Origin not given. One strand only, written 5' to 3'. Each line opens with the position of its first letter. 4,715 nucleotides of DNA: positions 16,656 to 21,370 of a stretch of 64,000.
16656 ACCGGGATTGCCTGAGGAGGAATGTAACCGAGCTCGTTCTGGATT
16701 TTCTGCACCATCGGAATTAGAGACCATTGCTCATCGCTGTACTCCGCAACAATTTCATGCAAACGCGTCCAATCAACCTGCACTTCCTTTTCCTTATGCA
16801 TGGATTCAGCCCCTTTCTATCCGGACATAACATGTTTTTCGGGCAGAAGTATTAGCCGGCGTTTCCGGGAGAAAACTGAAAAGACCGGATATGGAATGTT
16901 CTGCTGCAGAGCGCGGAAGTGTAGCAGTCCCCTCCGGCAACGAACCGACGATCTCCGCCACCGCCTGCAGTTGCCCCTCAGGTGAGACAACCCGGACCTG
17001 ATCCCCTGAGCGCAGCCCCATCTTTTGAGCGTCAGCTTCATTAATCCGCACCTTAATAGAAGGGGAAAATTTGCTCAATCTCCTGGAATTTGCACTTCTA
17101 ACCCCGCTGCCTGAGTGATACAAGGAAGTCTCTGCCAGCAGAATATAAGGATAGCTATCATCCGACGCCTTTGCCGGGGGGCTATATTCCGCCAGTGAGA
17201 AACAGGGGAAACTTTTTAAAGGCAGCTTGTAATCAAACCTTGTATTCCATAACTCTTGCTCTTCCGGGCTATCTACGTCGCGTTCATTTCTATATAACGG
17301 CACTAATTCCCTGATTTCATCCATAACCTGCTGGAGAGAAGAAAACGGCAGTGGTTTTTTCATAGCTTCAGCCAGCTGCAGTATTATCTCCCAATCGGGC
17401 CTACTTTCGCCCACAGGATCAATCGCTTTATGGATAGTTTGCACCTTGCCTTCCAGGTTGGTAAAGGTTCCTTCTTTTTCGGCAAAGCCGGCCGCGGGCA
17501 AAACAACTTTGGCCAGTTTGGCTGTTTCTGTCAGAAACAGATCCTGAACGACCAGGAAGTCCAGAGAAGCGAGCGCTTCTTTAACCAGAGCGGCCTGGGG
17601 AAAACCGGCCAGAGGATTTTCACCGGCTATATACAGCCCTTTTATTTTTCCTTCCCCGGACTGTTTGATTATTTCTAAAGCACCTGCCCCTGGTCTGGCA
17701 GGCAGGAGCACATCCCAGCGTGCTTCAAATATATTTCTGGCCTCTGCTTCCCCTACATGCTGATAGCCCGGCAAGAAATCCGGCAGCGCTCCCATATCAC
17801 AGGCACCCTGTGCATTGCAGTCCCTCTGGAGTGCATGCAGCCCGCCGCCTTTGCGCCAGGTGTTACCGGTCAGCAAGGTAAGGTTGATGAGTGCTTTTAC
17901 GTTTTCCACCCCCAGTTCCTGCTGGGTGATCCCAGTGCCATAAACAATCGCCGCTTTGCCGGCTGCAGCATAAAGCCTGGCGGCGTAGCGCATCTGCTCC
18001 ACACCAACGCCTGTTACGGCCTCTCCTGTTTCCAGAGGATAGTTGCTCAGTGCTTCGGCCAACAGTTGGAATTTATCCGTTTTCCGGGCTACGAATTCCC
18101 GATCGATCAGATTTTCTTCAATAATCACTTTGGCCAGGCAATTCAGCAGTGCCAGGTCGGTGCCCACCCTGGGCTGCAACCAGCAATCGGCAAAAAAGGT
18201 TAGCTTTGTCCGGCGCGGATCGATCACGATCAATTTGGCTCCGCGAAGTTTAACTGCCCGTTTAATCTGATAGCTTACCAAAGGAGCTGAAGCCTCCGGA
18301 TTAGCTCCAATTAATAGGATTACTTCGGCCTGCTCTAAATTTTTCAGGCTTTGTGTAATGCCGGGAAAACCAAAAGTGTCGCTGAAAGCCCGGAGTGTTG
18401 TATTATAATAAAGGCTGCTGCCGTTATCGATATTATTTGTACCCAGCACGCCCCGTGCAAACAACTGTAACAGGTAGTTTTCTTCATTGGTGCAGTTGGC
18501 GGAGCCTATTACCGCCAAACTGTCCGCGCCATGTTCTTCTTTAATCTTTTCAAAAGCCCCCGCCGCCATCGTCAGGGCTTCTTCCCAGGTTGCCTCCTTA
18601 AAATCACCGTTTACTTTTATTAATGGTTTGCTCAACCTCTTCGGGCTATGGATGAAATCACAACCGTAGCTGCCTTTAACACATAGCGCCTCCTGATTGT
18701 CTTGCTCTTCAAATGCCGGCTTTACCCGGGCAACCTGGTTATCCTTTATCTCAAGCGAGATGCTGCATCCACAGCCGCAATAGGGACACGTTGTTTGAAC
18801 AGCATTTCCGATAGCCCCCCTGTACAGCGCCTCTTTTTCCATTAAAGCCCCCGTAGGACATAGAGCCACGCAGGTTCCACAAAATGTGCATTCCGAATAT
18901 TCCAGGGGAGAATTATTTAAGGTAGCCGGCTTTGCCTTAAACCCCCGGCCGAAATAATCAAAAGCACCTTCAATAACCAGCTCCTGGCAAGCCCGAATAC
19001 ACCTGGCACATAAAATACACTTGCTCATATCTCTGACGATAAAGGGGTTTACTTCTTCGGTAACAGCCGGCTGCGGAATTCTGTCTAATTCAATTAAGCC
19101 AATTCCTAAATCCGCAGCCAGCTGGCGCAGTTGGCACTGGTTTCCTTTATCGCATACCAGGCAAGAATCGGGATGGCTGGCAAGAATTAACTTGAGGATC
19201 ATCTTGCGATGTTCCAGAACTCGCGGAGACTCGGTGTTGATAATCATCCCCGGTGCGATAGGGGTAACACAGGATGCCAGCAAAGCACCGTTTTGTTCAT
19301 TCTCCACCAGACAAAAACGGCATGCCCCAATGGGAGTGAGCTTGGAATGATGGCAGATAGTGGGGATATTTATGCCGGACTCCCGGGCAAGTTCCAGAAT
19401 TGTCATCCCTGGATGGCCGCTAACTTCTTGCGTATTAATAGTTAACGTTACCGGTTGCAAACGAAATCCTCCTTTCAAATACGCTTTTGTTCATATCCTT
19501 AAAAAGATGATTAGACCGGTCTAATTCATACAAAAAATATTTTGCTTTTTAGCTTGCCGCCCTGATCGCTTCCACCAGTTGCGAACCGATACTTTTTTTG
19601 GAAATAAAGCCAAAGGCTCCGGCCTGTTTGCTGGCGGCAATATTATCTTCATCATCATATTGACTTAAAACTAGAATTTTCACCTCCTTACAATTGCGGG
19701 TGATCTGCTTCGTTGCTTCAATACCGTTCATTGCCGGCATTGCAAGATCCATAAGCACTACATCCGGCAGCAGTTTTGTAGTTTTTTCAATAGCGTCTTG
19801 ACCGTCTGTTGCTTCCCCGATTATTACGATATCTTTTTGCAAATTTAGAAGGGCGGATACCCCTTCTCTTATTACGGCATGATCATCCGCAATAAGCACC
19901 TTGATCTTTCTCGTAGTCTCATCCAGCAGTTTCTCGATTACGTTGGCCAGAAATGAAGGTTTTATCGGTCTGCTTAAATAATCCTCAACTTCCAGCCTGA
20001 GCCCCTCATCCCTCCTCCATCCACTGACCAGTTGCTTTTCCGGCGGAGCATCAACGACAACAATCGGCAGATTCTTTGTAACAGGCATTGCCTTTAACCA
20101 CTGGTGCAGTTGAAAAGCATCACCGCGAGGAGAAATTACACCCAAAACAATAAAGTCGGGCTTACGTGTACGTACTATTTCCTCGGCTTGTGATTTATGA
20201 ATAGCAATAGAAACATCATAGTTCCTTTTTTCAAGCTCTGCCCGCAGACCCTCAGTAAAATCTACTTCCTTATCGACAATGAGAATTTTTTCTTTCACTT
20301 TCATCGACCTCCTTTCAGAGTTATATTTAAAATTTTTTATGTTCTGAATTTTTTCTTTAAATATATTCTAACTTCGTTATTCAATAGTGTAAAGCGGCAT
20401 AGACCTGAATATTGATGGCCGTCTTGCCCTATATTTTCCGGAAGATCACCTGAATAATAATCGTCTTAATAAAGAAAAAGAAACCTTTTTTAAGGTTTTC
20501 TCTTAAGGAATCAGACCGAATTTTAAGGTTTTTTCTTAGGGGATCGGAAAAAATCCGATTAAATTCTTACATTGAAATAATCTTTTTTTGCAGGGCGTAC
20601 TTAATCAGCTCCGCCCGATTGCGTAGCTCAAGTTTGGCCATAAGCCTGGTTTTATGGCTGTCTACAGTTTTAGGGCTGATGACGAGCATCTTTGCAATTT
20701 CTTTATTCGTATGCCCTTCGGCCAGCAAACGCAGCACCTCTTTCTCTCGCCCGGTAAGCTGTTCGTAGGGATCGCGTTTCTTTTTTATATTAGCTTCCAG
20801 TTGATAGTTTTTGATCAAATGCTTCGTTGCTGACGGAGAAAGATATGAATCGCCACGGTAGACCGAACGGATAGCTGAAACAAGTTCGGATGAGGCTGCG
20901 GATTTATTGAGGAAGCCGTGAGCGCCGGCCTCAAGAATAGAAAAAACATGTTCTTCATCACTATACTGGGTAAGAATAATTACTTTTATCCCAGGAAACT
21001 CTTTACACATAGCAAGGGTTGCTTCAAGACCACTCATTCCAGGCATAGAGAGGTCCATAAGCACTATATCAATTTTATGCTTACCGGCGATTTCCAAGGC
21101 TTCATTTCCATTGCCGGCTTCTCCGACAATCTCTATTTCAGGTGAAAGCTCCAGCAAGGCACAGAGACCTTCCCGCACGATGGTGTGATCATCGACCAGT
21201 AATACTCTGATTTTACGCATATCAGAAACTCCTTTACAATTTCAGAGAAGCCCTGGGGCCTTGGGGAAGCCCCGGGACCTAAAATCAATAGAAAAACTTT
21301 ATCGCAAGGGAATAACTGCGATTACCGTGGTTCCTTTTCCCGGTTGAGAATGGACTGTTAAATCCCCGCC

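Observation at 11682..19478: metFV joined in one operon to a NuoE + NuoF::GltD (Stn/Nfn-like) module and an FdhA/NuoG-like subunit: candidate undescribed type of methylene-THF reductase complex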

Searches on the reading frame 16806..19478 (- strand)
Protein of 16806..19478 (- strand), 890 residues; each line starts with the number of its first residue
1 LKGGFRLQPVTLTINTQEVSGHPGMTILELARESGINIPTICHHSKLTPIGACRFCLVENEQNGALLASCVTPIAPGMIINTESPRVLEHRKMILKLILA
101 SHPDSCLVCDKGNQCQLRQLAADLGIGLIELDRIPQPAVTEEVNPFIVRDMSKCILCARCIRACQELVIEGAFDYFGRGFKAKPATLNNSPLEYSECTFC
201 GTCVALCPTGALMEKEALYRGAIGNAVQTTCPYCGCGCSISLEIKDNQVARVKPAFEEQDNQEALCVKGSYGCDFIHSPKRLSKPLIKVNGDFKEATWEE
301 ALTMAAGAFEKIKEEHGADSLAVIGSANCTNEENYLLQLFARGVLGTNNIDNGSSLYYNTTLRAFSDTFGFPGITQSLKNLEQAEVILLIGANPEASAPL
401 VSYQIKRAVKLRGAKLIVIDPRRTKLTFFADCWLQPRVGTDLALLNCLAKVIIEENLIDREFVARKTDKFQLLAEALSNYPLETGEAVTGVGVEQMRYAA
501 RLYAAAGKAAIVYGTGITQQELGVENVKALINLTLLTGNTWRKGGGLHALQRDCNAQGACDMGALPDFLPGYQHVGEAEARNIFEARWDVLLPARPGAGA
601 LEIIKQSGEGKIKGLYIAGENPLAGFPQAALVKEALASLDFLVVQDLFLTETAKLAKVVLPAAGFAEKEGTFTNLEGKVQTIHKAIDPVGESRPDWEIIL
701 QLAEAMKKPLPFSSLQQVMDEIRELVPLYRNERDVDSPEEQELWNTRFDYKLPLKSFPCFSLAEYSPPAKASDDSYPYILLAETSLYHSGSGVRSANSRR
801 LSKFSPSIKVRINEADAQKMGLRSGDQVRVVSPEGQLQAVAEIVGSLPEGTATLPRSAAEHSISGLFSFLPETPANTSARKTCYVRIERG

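Call 3: search_protein_families(library=pfam, proteins=[window:16806-19478:-], max_evalue=0.001)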
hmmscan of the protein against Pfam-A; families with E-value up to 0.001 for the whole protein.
window:16806-19478:- (890 aa): 12 families
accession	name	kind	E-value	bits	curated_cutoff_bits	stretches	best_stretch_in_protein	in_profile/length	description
PF00384.28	Molybdopterin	-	5.2e-76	256.4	24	1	281-704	1-352/353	Molybdopterin oxidoreductase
PF13510.11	Fer2_4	-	1.5e-17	63.8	22.8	1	8-84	2-81/82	2Fe-2S iron-sulfur cluster binding domain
PF01568.27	Molydop_binding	-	8.9e-14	51.9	26.8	1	780-860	3-82/110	Molydopterin dinucleotide binding domain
PF04879.21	Molybdop_Fe4S4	-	9.9e-13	48.3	22.7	1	227-277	4-54/55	Molybdopterin oxidoreductase Fe4S4 domain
PF10588.14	NADH-G_4Fe-4S_3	-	1.2e-12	47.6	27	1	91-126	1-36/40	NADH-ubiquinone oxidoreductase-G iron-sulfur binding region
PF22117.2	Fer4_Nqo3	-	4.5e-10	40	27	1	145-212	2-66/67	NADH-quinone oxidoreductase subunit 3, ferredoxin-like domain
PF00037.32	Fer4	-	7.6e-10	38.6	21.1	1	194-212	5-23/24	4Fe-4S binding domain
PF12838.12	Fer4_7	-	1.2e-07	32.6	27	1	153-211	1-52/52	4Fe-4S dicluster domain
PF13187.11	Fer4_9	-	1e-06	29.1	27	1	153-211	1-51/52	4Fe-4S dicluster domain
PF13183.11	Fer4_8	-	6.3e-05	23.9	27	1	151-210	2-67/68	4Fe-4S dicluster domain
PF13237.11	Fer4_10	-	0.00014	22.1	25.5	1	147-208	2-53/53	4Fe-4S dicluster domain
PF14697.11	Fer4_21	-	0.00019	22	35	1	150-210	4-55/59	4Fe-4S dicluster domain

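Call 35: search_solved_structures(query=window:16806-19460:-, max_evalue=1e-10, show_alignments=2)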
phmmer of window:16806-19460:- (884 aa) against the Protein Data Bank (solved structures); distinct sequences matched with E-value up to 1e-10: 121 (the best 60 are shown).
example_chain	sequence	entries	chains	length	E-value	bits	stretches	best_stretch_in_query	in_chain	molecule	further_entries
9wxb_B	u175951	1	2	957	4.4e-160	537.8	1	3-839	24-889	Formate dehydrogenase alpha subunit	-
6tg9_A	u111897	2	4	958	6.1e-157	527.4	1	3-839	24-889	Formate dehydrogenase subunit alpha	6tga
8rqz_C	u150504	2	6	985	6.1e-156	524.1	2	207-851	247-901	Probable oxidoreductase YjgC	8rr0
9gzq_A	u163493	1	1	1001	6.5e-156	524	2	207-851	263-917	Probable oxidoreductase YjgC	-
7vw6_A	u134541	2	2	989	2e-147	495.9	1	7-856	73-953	Formate dehydrogenase | Tungsten-containing formate dehydrogenase alpha subunit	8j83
7e5z_A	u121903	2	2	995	2.1e-147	495.9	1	7-856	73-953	Formate dehydrogenase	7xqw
7qv7_S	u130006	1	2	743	8.5e-136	457.4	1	220-721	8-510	Hydrogen dependent carbon dioxide reductase subunit FdhF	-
9t1s_L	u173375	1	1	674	4.6e-131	441.8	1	221-882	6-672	formate dehydrogenase (coenzyme F420)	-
7bkb_D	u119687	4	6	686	1.1e-114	387.7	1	219-882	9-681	Formate dehydrogenase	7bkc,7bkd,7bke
1aa6_A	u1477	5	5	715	7.6e-114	384.8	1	221-838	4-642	FORMATE DEHYDROGENASE H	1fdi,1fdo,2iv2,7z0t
9bov_A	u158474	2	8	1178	1.7e-78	267.8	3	105-558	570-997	Molybdopterin oxidoreductase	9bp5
7t2r_A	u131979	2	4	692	1e-74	255.4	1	1-553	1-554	NiFe hydrogenase subunit A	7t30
8oh5_C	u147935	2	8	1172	1.1e-70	242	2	100-559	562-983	Formate dehydrogenase-O, major subunit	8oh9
8e9g_G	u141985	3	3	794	2.3e-69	237.7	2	3-424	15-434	NADH-quinone oxidoreductase subunit G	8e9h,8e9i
9iho_G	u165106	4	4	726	2.3e-68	234.3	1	3-403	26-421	NUAM (75 kDa) subunit of mitochondrial NADH:ubiquinone oxidoreductase (Complex I)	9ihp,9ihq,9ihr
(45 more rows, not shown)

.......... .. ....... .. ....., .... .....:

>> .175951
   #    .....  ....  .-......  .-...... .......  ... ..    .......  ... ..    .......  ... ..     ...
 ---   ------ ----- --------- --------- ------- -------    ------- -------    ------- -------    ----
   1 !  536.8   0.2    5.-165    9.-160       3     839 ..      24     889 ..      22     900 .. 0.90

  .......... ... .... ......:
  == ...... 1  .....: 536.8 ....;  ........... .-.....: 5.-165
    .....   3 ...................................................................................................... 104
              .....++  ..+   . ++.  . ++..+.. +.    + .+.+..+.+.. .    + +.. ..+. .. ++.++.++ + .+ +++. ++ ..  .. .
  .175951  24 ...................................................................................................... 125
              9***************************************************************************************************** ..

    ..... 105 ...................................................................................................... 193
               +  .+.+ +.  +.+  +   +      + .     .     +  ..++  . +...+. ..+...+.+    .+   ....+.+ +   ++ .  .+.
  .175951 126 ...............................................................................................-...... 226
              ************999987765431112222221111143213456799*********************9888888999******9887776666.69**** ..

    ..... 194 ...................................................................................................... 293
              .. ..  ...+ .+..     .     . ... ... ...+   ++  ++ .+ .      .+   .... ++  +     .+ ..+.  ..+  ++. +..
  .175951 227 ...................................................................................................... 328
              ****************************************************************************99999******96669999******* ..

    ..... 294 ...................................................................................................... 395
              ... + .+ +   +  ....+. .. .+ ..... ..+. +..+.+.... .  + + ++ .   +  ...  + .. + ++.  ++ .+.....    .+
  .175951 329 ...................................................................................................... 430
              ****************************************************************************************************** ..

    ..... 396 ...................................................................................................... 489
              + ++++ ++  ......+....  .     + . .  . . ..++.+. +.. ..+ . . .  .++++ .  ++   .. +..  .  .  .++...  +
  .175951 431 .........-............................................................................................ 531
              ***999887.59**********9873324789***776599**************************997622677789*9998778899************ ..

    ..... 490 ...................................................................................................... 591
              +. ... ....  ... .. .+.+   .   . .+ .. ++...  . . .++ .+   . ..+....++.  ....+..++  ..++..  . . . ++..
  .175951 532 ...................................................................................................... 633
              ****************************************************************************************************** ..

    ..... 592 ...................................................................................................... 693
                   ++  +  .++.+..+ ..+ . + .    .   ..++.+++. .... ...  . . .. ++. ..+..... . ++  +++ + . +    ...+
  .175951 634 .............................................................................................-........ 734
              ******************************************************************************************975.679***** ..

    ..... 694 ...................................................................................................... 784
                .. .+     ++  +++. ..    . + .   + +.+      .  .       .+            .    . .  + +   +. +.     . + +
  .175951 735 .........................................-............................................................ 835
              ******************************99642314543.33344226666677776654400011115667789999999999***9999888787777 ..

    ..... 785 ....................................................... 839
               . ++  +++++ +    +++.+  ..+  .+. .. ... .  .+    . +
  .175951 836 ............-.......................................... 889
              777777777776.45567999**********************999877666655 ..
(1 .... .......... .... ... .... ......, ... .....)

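Call 59: search_protein_families(library=ncbifam, proteins=[window:16806-19460:-], max_evalue=1e-10)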
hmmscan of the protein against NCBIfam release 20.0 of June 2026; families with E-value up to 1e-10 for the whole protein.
window:16806-19460:- (884 aa): 32 families (the best 25 are shown)
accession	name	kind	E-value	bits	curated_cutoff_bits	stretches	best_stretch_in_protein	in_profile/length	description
TIGR01591.1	Fdh-alpha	equivalog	2e-182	607.8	666.25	1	223-881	1-672/672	formate dehydrogenase subunit alpha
NF047855.1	AssmNtatRedNasC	equivalog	8.1e-121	404.5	1100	1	220-718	20-524/708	assimilatory nitrate reductase catalytic subunit NasC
TIGR01973.1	NuoG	equivalog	3.2e-109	366.4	470.05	1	6-695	1-605/606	NADH-quinone oxidoreductase subunit NuoG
NF005895.0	PRK07860.1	equivalog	1.9e-97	327.1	802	1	3-725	17-683/811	NADH-quinone oxidoreductase subunit G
NF041323.1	Nitr_red_NasA_Halo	equivalog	1.3e-81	275.1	1000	1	229-719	6-492/673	assimilatory nitrate reductase NasA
TIGR01701.1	Fdhalpha-like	subfamily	1.5e-65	221.7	582.15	1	239-720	66-571/744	FdhF/YdeP family oxidoreductase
NF040763.1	FeFe_hydrog_A6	exception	2.8e-64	217.5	765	1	4-212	1-211/571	NADH-dependent [FeFe] hydrogenase, group A6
TIGR01553.1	formate-DH-alph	equivalog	1.2e-63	215.3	814.2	3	219-467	43-310/1009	formate dehydrogenase-N subunit alpha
NF041513.1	formate_DH_Act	exception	3.8e-63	213.7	1400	3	220-470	42-304/1067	formate dehydrogenase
TIGR01706.1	NAPA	equivalog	2e-61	208.3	930.55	2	223-461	45-291/830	periplasmic nitrate reductase subunit alpha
NF010055.0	PRK13532.1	equivalog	1.8e-60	205.2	904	2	223-461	45-291/830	nitrate reductase catalytic subunit NapA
NF006305.0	PRK08493.1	equivalog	6.3e-58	196.5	591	1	4-418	2-411/819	NADH-quinone oxidoreductase subunit G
NF012032.0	PRK15488.1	equivalog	2.1e-57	194.7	694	1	195-701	17-528/759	thiosulfate reductase PhsA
NF005745.0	PRK07569.1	equivalog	6.9e-53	179.5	333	1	2-210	2-211/238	bidirectional hydrogenase complex protein HoxU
TIGR02166.1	dmsA_ynfE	subfamily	7.9e-43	146.6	777.7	1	219-547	43-404/794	DMSO/selenate family reductase complex A subunit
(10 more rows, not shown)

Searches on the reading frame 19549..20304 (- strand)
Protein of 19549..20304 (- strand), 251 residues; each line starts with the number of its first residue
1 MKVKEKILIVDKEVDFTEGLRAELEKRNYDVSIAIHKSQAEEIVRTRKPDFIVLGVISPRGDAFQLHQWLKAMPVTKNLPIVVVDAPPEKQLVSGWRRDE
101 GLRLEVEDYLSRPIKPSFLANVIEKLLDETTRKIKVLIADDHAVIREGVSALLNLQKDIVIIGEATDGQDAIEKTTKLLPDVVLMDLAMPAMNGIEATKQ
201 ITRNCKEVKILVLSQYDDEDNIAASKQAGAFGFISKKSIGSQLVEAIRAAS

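Call 4: search_protein_families(library=pfam, proteins=[window:19549-20304:-], max_evalue=0.001)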
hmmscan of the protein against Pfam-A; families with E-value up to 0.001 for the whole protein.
window:19549-20304:- (251 aa): 1 family
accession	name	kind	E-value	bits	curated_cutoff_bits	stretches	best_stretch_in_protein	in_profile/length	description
PF00072.30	Response_reg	-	2.9e-39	134.1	30.2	2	136-248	1-111/111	Response regulator receiver domain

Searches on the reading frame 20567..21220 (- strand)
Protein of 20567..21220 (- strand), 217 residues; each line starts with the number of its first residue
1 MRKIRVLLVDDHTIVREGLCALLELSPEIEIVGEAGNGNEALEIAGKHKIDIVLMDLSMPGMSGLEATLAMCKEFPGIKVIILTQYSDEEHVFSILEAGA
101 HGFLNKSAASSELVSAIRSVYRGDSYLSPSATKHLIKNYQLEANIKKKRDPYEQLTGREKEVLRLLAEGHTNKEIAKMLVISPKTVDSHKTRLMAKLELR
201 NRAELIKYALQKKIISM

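Call 4: search_protein_families(library=pfam, proteins=[window:20567-21220:-], max_evalue=0.001)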
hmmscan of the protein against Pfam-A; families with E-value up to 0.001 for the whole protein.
window:20567-21220:- (217 aa): 6 families
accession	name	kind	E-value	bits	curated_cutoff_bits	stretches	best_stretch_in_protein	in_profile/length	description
PF00072.30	Response_reg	-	6.4e-29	100.8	30.2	1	6-118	1-111/111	Response regulator receiver domain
PF00196.25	GerE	-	3.9e-21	74.9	23.5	1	154-209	2-57/57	Bacterial regulatory proteins, luxR family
PF08281.18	Sigma70_r4_2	-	7.3e-08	32.4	25.7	1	153-197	9-54/54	Sigma-70, region 4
PF13551.12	HTH_29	-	4.6e-05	23.9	28.1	1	160-192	2-35/64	Winged helix-turn helix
PF04545.22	Sigma70_r4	-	0.00014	21.8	24.1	1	154-197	4-48/50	Sigma-70, region 4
PF13384.12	HTH_23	-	0.00019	21.6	24.6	1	161-187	9-35/50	Homeodomain-like domain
